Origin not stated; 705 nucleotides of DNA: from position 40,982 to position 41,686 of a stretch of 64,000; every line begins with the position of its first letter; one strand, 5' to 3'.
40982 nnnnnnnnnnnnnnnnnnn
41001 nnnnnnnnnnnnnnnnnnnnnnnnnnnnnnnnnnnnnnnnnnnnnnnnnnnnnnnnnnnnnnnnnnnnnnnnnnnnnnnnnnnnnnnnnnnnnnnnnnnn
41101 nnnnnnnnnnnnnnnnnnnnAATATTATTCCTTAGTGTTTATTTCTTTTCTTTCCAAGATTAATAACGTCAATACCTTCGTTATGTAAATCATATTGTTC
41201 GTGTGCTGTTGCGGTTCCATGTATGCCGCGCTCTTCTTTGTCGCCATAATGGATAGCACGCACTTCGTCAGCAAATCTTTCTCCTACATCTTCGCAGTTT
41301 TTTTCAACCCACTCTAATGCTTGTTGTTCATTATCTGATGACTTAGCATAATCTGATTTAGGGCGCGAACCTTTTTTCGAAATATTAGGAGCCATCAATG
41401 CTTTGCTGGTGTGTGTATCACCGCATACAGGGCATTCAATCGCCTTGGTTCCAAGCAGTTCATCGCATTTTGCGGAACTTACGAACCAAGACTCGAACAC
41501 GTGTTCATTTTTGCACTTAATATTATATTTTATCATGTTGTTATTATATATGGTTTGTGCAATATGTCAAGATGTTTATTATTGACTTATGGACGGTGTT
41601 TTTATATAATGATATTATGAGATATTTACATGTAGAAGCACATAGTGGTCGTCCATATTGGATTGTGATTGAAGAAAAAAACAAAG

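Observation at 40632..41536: Stand-alone T4-Pnk-like kinase domain adjacent to a DUF1178-type zinc-ribbon protein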

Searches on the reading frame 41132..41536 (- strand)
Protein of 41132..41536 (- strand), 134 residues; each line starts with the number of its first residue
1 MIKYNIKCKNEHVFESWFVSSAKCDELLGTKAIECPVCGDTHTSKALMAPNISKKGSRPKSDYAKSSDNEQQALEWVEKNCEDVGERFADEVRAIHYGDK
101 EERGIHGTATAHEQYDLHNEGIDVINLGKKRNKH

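Call 3: search_protein_families(library=pfam, proteins=[window:41132-41536:-], max_evalue=0.1)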
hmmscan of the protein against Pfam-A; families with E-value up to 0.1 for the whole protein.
window:41132-41536:- (134 aa): 2 families
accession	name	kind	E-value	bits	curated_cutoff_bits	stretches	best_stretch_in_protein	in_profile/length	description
PF06676.16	DUF1178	-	7.9e-41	140.3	31.6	1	1-127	1-142/147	Protein of unknown function (DUF1178)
PF23451.1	Zn_ribbon_PaaD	-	0.0055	16.8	27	1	25-45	7-27/53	PaaD zinc beta ribbon domain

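Call 4: search_protein_families(library=phrogs, proteins=[window:41132-41536:-], max_evalue=0.01)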
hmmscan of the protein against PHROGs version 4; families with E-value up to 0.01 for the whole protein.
window:41132-41536:- (134 aa): 0 families

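Call 8: search_dna_similar(query=window:41132-41536:-, collection=phages, mode=protein, max_rows=30, max_evalue=0.001)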
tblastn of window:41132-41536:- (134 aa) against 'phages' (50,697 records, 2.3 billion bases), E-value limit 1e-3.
Records with a match: 1; places in all: 1; records where one place covers at least 80% of the query: 1.
Best place of each record, by identity: <60% 1.
By first word of the organism name: Bacteriophage 1.
By host as written in the record: - 1.
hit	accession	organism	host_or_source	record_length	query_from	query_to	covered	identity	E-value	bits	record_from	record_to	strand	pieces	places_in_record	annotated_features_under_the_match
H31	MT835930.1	Bacteriophage sp.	human fecal samples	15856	1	121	90%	36.5%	2e-16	80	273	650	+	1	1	record has no annotation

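Call 29: get_annotated_region(hit=H31, flank=6000)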
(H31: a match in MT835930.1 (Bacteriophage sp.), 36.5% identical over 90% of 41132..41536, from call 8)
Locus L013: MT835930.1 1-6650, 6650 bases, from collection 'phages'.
description: UNVERIFIED: Bacteriophage sp. clone scaffold_979 genomic sequence.
organism: Bacteriophage sp. (NCBI taxid 38018)
taxonomy: Viruses
host: -; source: human fecal samples; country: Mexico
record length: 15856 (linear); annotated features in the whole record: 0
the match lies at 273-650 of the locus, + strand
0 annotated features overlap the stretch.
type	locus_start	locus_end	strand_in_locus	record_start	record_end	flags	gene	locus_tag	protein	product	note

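Call 30: find_homologous_proteins(query=window:41132-41536:-, max_evalue=0.00001)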
Query window:41132-41536:- (134 aa): 118 proteins with E <= 0.00001 among 120 candidates.
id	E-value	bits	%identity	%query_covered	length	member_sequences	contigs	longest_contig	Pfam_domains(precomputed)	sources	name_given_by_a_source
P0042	1.0e-86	306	100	100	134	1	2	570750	PF06676.17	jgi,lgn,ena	-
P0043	4.4e-58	213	69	99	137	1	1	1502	PF06676.17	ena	-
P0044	2.6e-51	191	62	98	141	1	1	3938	PF06676.17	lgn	-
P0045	2.1e-50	188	61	100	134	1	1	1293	PF06676.17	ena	-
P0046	1.9e-49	185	60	100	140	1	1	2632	PF06676.17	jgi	-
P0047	7.0e-49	183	61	100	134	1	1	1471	PF06676.17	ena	-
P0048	3.9e-47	178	61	96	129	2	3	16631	PF06676.17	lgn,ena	-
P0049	1.0e-46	176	59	99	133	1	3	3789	PF06676.17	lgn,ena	-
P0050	3.3e-45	171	57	95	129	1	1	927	PF06676.17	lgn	-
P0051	9.1e-43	164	56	99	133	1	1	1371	PF06676.17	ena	-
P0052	5.0e-41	158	65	76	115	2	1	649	PF06676.17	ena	-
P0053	5.0e-30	122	46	99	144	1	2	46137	PF06676.17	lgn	-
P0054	2.1e-29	120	47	93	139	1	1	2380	PF06676.17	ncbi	-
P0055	1.5e-28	118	46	98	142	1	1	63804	PF06676.17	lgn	-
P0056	3.7e-28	116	46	95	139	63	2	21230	PF06676.17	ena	-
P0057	6.6e-28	115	45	96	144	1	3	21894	PF06676.17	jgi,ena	-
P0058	7.4e-27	112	44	95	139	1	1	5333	PF06676.17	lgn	-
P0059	7.6e-27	112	45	95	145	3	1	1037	PF06676.17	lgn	-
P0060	1.3e-26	111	45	95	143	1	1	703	PF06676.17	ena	-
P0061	2.0e-26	111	46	93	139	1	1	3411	PF06676.17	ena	-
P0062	2.8e-26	110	44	99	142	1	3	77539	PF06676.17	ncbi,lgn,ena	-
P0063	3.3e-26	110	42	100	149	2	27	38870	PF06676.17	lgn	-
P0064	3.7e-26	110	42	92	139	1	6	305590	PF06676.17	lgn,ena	-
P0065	3.7e-26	110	45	93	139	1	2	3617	PF06676.17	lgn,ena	-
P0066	3.9e-26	110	45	93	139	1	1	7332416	PF06676.17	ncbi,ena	-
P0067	4.5e-26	110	44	95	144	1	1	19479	PF06676.17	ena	-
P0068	4.5e-26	110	44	96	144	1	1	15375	PF06676.17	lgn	-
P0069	5.6e-26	109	46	93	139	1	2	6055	PF06676.17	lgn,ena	-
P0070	5.7e-26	109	45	93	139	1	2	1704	PF06676.17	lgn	-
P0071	6.5e-26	109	43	95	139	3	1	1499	PF06676.17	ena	-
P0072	7.6e-26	109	45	93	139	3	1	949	PF06676.17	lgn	-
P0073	9.2e-26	109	44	95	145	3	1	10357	PF06676.17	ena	-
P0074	9.3e-26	109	45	95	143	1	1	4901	PF06676.17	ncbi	-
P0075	1.0e-25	108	45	93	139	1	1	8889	PF06676.17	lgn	-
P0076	1.3e-25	108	45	95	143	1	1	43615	PF06676.17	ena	-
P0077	1.4e-25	108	47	93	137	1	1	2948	PF06676.17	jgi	-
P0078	1.4e-25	108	45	93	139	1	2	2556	PF06676.17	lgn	-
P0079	1.5e-25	108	45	93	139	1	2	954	PF06676.17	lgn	-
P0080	1.5e-25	108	47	95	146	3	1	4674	PF06676.17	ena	-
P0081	1.9e-25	107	49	81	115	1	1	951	PF06676.17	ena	-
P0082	2.2e-25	107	37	95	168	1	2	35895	PF06676.17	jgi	-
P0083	3.3e-25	107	37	95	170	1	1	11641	PF06676.17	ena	-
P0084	7.0e-25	106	44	95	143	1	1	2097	PF06676.17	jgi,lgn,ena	-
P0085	7.3e-25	106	43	96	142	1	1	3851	PF06676.17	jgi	jgi:hypothetical protein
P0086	7.3e-25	106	44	95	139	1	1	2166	PF06676.17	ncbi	-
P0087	1.7e-24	104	40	95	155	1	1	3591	PF06676.17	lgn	-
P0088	1.9e-24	104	44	93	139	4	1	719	PF06676.17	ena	-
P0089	1.9e-24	104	40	95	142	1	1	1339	PF06676.17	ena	-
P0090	2.4e-24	104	44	100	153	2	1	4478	PF06676.17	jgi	jgi:hypothetical protein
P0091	2.9e-24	104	59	64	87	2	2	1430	PF06676.17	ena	-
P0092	3.3e-24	104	39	100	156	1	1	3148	PF06676.17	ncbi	-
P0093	7.1e-24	102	45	95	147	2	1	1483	PF06676.17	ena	-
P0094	7.9e-24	102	41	95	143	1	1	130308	PF06676.17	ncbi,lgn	ncbi:MAG: DUF1178 family protein [Gemmatimonas sp.]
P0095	9.2e-24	102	43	95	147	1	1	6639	PF06676.17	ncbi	ncbi:MAG: DUF1178 family protein [Alphaproteobacteria bacterium]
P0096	9.2e-24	102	43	100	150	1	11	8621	PF06676.17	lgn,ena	-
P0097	9.6e-24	102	43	95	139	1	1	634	PF06676.17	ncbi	-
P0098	1.2e-23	102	41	95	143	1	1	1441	PF06676.17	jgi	jgi:hypothetical protein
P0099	1.4e-23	101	46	93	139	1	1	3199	PF06676.17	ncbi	-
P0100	1.4e-23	101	45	93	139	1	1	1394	PF06676.17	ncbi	-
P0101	2.0e-23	101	35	95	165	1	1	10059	PF06676.17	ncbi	-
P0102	2.9e-23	100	42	93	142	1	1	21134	PF06676.17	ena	-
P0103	3.4e-23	100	43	93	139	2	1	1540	PF06676.17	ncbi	-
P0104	3.8e-23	100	42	95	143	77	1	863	PF06676.17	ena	-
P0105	7.0e-23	99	41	95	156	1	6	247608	PF06676.17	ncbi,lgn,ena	-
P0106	7.1e-23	99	41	92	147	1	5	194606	PF06676.17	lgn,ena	-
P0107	7.5e-23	99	42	93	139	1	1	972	PF06676.17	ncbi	-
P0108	8.2e-23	99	44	93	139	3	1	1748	PF06676.17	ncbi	-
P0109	8.8e-23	99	42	95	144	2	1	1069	PF06676.17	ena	-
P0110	1.3e-22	98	42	93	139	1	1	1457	PF06676.17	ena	-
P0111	1.6e-22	98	43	95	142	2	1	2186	PF06676.17,PF09723.16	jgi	-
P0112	1.8e-22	98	38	95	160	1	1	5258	PF06676.17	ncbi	-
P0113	2.0e-22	98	40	92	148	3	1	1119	PF06676.17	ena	-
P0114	2.1e-22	98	43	93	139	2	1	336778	PF06676.17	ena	-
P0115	2.2e-22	98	38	92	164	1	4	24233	PF06676.17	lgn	-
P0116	2.4e-22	97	45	95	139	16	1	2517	PF06676.17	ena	-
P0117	2.5e-22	97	42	93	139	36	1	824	PF06676.17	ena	-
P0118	3.5e-22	97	40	95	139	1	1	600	PF06676.17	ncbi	-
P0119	4.8e-22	96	41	93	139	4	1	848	PF06676.17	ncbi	-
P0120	6.1e-22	96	40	92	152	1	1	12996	PF06676.17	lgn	-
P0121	6.2e-22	96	41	92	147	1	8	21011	PF06676.17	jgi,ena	jgi:hypothetical protein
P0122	6.8e-22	96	42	93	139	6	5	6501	PF06676.17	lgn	-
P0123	1.2e-21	95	39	93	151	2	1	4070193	PF06676.17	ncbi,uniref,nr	ncbi:Conserved hypothetical protein [Ramlibacter tataouinensis TTB310]|uniref:DUF1178 family protein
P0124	1.3e-21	95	40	92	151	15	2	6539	PF06676.17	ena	-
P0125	1.5e-21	95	40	92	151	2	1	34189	PF06676.17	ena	-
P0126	2.0e-21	94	40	95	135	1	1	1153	PF06676.17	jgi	jgi:hypothetical protein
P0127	2.4e-21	94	40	92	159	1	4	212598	PF06676.17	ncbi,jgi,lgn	ncbi:MAG: hypothetical protein ACI9JL_000721 [Paracoccaceae bacterium]|jgi:hypothetical protein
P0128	3.6e-21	94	40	92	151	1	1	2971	PF06676.17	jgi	-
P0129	4.7e-21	93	39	92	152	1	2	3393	PF06676.17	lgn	-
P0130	5.5e-21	93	39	95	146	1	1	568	PF06676.17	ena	-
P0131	7.8e-21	93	35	92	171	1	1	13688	PF06676.17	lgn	-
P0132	1.8e-20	91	37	92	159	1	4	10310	PF06676.17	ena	-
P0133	1.9e-20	91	39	93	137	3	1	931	PF06676.17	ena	-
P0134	2.2e-20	91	36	92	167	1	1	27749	PF06676.17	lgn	-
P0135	2.9e-20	91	40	95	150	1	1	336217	PF06676.17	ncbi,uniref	ncbi:DUF1178 family protein [Variovorax sp. RCC_210]|uniref:DUF1178 family protein n=1 Tax=Variovora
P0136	4.1e-20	90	38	95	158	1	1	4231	PF06676.17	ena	-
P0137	5.4e-20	90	41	95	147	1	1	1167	PF06676.17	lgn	-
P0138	5.6e-20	90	38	95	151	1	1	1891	PF06676.17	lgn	-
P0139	6.3e-20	90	31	95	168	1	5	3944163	PF06676.17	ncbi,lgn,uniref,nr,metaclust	ncbi:protein of unknown function DUF1178 [Gluconacetobacter diazotrophicus PA1 5]|uniref:Uncharacter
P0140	7.0e-20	89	39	95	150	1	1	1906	PF06676.17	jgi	jgi:hypothetical protein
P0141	7.2e-20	89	39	95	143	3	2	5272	PF06676.17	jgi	jgi:hypothetical protein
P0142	9.1e-20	89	40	95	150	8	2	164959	PF06676.17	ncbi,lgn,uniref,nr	ncbi:DUF1178 family protein [Variovorax sp. J22G73]|uniref:DUF1178 family protein n=1 Tax=unclassifi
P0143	9.1e-20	89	40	95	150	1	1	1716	PF06676.17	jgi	jgi:hypothetical protein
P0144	1.1e-19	89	37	95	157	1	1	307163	PF06676.17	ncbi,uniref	ncbi:DUF1178 family protein [Roseococcus sp. DSY-14]|uniref:DUF1178 family protein n=1 Tax=Roseococc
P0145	3.3e-19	87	38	95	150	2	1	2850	PF06676.17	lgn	-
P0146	4.2e-19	87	40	92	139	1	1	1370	PF06676.17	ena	-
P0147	5.2e-19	87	40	92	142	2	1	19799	PF06676.17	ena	-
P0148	6.1e-19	86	39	92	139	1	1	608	PF06676.17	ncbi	-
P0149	1.2e-18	85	39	92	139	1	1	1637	PF06676.17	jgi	jgi:hypothetical protein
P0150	4.3e-18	84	36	95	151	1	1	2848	PF06676.17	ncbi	-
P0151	4.5e-18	84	36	95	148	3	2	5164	PF06676.17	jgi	jgi:hypothetical protein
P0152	5.2e-18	83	38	96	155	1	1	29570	PF06676.17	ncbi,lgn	-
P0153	1.7e-17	82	37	95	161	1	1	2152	PF06676.17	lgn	-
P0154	2.2e-17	81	49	75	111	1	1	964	PF06676.17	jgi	-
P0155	3.1e-17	81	37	95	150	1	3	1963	PF06676.17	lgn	-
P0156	1.8e-16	78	37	95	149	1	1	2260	PF06676.17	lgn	-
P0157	2.6e-13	68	36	95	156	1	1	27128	PF06676.17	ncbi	-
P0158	3.1e-9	55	53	40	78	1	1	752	PF06676.17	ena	-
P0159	1.7e-8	53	29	90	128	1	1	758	PF06676.17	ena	-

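Call 31: find_encoding_contigs(protein=P0048, flank=8000, max_places=3)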
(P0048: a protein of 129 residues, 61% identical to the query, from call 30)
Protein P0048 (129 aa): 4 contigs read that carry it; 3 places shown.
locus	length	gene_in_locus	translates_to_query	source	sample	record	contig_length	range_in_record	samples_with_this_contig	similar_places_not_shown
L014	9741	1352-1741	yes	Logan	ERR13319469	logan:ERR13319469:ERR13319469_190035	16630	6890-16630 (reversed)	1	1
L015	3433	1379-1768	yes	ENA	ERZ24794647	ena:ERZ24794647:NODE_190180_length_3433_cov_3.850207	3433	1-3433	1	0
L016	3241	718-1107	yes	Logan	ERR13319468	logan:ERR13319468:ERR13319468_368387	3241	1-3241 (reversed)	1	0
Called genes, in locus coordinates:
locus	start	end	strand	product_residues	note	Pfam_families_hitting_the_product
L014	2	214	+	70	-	?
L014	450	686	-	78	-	-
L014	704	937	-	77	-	-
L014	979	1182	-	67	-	-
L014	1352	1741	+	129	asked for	PF06676:DUF1178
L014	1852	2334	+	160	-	PF06414:Zeta_toxin, PF07931:CPT (weak), PF08433:KTI12, PF13671:AAA_33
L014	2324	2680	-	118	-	-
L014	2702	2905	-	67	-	-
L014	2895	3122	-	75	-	-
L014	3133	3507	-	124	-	-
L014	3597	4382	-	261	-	-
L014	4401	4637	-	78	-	-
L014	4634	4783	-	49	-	-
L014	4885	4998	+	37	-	-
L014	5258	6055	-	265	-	-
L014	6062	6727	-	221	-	-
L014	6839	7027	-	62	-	PF00622:SPRY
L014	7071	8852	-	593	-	-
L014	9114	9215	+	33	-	-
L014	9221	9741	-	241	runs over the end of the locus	-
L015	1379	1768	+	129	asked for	PF06676:DUF1178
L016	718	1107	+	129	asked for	PF06676:DUF1178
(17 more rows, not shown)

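Call 32: find_encoding_contigs(protein=P0044, flank=4000, max_places=2)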
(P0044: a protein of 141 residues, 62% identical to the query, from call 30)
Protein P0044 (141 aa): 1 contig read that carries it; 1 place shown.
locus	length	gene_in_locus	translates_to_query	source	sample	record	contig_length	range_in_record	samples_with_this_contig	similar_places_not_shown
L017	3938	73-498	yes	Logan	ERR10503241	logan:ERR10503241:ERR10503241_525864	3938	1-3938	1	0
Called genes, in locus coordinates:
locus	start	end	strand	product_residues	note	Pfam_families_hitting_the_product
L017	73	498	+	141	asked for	PF06676:DUF1178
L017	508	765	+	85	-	-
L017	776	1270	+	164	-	PF06414:Zeta_toxin, PF07931:CPT (weak), PF08433:KTI12, PF13671:AAA_33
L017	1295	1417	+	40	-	-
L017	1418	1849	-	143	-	-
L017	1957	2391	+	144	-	-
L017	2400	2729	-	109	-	-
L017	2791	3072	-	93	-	-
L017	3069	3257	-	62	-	-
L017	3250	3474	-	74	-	-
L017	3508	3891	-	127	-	-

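Call 33: find_encoding_contigs(protein=P0053, flank=6000, max_places=2)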
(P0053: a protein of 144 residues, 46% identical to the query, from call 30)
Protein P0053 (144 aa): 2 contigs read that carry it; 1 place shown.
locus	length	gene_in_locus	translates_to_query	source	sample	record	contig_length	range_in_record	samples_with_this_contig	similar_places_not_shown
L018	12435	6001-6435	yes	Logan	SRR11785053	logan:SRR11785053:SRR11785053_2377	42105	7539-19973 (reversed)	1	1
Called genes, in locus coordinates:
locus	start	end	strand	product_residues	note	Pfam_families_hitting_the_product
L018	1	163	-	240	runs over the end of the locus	PF17746:SfsA_N, PF03749:SfsA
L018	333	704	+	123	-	-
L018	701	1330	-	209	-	PF01810:LysE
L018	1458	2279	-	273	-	PF13489:Methyltransf_23, PF08241:Methyltransf_11, PF08242:Methyltransf_12 (faint), PF13649:Methyltransf_25 (weak)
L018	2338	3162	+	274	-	PF18912:DZR_2, PF00156:Pribosyltran (weak)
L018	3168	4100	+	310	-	PF03547:Mem_trans, PF01758:SBF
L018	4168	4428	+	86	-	PF00462:Glutaredoxin, PF13417:GST_N_3 (weak), PF04908:SH3BGR (weak)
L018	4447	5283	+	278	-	PF00795:CN_hydrolase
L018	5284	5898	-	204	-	PF13489:Methyltransf_23 (weak), PF03848:TehB (faint), PF13649:Methyltransf_25 (weak)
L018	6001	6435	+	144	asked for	PF06676:DUF1178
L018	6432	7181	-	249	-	PF13489:Methyltransf_23, PF02353:CMAS, PF05175:MTS (weak), PF01209:Ubie_methyltran (weak), PF08241:Methyltransf_11, PF08242:Methyltransf_12, PF13649:Methyltransf_25, PF13847:Methyltransf_31, +1 more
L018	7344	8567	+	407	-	PF00696:AA_kinase, PF01842:ACT, PF22468:ACT_9, PF13840:ACT_7, PF22468:ACT_9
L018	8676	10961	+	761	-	PF01590:GAF, PF13185:GAF_2, PF05524:PEP-utilisers_N, PF00391:PEP-utilizers, PF02896:PEP-utilizers_C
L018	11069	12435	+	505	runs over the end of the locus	PF13413:HTH_25, PF13464:RodZ_C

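Call 67: predict_structure(alignment_id=A2)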
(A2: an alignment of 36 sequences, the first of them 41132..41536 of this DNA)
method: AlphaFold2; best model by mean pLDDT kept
length: 134 residues; sequences in the alignment: 36
mean_pLDDT: 82.4   pTM: 0.46
mean pLDDT of the five models: 82.4, 80.9, 80.9, 80.6, 79.3
residues with pLDDT >= 90: 36; 70-90: 73; 50-70: 20; < 50: 5
segments of 3 or more residues with pLDDT < 50: 50-53
pLDDT, mean of each block of 10 residues (from residue 1): 87 89 89 90 75 53 69 85 91 91 90 91 83 57
secondary structure, 60 per line:
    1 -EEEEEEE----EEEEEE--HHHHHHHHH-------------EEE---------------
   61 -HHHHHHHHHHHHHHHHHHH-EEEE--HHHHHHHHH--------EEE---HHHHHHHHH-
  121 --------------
elements in order: E2-8 E13-18 H21-29 E43-45 H62-80 E82-85 H88-96 E105-107 H111-119

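Call 69: search_solved_structures(query=A2, max_evalue=10, show_alignments=2)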
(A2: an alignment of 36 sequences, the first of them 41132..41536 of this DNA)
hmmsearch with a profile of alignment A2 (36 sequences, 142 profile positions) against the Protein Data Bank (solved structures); distinct sequences matched with E-value up to 10: 4.
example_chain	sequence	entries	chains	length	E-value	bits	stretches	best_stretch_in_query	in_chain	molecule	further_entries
2k5c_A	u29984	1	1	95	0.02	18.3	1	13-47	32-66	uncharacterized protein PF0385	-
3qqc_A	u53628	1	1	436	0.34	14.4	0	28-49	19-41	DNA-directed RNA polymerase subunit b, DNA-directed RNA polymerase subunit a', DNA-directe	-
5k2m_E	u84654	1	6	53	3.2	11.2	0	30-40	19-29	Probable lysine biosynthesis protein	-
9cjy_B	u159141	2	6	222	5.3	10.5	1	60-104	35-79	Hemagglutinin HA2 chain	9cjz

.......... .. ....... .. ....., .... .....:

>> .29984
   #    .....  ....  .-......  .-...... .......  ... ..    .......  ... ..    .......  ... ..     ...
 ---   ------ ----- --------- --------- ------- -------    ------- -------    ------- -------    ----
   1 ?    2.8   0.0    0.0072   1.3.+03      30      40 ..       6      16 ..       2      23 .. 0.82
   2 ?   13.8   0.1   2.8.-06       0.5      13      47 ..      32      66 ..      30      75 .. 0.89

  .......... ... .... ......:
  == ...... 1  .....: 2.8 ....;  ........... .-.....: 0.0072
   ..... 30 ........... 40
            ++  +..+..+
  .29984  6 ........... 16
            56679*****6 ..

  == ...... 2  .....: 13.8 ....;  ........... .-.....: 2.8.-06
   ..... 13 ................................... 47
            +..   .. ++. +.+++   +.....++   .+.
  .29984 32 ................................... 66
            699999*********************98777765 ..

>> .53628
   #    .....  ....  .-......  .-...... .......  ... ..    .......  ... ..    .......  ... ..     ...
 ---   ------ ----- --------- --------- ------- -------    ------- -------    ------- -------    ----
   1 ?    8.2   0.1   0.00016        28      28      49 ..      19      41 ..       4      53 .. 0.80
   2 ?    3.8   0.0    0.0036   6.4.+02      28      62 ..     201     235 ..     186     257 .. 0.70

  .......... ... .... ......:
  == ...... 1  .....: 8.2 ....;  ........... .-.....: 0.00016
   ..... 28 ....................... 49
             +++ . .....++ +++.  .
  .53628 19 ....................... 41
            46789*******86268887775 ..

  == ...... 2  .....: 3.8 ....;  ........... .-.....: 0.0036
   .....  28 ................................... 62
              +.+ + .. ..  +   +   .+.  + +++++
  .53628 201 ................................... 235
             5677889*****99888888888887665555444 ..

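Call 70: find_related_loci(query=A2, collection=viral_contigs, flank=6000)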
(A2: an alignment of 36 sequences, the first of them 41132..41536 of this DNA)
Query A2 (134 aa) in viral_contigs; peptide patterns used: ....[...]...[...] (x = any residue, [..] = any of these).
184 stretches matched a pattern; 129 encode a relative of the query (tblastn E <= 1e-3); the best 80 are kept; 80 distinct loci.
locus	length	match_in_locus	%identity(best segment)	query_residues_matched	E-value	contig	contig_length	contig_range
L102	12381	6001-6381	44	1-127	5e-30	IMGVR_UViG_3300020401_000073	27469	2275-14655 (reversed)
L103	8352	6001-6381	44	1-127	5e-30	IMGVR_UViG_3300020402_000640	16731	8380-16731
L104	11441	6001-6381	44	1-127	5e-30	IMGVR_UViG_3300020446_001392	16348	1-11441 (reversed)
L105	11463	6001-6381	44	1-127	5e-30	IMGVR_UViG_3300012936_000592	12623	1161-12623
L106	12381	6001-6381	44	1-127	1e-29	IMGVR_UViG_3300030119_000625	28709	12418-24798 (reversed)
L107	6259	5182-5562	44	1-127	1e-29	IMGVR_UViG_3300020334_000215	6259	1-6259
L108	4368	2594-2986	45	1-127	3e-29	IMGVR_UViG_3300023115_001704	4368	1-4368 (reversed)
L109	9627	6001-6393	45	1-127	2e-29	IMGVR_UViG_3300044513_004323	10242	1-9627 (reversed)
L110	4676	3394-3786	45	1-127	2e-29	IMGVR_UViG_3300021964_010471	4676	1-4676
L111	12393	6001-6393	45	1-127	3e-29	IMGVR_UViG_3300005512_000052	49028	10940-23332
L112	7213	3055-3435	43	1-127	2e-29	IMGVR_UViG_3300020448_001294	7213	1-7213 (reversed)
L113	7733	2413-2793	45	1-127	3e-29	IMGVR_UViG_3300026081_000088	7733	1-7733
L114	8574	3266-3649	43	1-127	4e-29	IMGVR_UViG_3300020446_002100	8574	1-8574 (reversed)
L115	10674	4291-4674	42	1-127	6e-28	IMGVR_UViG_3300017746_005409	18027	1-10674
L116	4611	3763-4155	43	1-127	8e-28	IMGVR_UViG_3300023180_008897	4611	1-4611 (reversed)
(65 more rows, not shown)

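Call 81: search_protein_families(library=padloc, proteins=[window:41132-41536:-], max_evalue=0.01)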
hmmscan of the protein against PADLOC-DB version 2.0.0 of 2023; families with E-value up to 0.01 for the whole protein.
window:41132-41536:- (134 aa): 0 families

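Call 82: search_protein_families(library=ncbifam, proteins=[window:41132-41536:-], max_evalue=0.001)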
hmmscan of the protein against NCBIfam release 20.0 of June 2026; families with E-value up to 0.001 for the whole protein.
window:41132-41536:- (134 aa): 0 families
